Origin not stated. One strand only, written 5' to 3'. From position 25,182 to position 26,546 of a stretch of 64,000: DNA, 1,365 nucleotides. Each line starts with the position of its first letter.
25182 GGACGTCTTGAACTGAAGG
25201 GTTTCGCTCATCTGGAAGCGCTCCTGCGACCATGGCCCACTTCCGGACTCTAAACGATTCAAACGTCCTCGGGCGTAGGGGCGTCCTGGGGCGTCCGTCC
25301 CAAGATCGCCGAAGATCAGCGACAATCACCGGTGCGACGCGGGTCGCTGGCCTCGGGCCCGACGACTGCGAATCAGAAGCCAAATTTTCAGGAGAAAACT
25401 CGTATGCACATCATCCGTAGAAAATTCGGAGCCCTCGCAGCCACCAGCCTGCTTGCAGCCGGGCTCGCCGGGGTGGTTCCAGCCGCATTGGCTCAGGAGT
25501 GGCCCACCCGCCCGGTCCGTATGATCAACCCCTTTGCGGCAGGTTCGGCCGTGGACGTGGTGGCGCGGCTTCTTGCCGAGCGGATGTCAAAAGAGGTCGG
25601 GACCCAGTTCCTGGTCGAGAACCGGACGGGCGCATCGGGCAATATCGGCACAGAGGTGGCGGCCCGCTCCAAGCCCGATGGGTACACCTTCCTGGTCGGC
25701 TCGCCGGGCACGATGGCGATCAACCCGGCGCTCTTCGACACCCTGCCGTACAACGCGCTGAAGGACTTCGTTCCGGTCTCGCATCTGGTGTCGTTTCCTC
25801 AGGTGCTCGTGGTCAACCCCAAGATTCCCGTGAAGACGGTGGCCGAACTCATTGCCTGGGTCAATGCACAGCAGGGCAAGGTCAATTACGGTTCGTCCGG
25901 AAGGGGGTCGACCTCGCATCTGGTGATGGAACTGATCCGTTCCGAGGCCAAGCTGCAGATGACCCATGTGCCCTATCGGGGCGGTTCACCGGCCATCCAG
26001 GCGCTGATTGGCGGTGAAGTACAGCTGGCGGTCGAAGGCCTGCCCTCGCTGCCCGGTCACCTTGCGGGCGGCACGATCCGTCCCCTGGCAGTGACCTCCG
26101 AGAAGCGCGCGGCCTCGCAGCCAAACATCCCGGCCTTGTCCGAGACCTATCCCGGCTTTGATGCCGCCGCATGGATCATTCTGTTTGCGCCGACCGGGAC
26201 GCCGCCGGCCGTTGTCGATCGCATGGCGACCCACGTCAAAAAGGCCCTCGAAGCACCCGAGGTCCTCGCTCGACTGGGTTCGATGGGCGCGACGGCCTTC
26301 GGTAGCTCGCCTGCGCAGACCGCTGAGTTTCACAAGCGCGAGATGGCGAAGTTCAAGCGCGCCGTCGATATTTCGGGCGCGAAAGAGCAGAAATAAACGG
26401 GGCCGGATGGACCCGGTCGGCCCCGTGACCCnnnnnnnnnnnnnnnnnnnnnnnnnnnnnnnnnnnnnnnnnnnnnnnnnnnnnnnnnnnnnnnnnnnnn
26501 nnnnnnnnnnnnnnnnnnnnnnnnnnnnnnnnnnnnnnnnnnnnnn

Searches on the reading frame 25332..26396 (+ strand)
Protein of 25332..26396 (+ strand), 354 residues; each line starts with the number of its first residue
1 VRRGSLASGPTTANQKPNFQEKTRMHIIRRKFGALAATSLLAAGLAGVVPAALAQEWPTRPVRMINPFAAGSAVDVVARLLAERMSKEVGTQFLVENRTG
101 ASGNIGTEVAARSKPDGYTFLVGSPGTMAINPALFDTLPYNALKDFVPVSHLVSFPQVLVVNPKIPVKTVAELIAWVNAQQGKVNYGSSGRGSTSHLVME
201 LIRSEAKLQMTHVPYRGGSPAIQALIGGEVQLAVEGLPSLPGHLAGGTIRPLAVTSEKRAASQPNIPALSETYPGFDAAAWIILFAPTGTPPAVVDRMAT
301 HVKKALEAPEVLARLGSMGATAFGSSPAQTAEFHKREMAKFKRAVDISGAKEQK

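Call 5: search_protein_families(library=pfam, proteins=[window:25332-26396:+])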
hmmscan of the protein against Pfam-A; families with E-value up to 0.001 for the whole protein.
window:25332-26396:+ (354 aa): 1 family
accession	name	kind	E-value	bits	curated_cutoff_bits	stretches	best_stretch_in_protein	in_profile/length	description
PF03401.19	TctC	-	1.2e-69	235.3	27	1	77-345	1-269/274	Tripartite tricarboxylate transporter family receptor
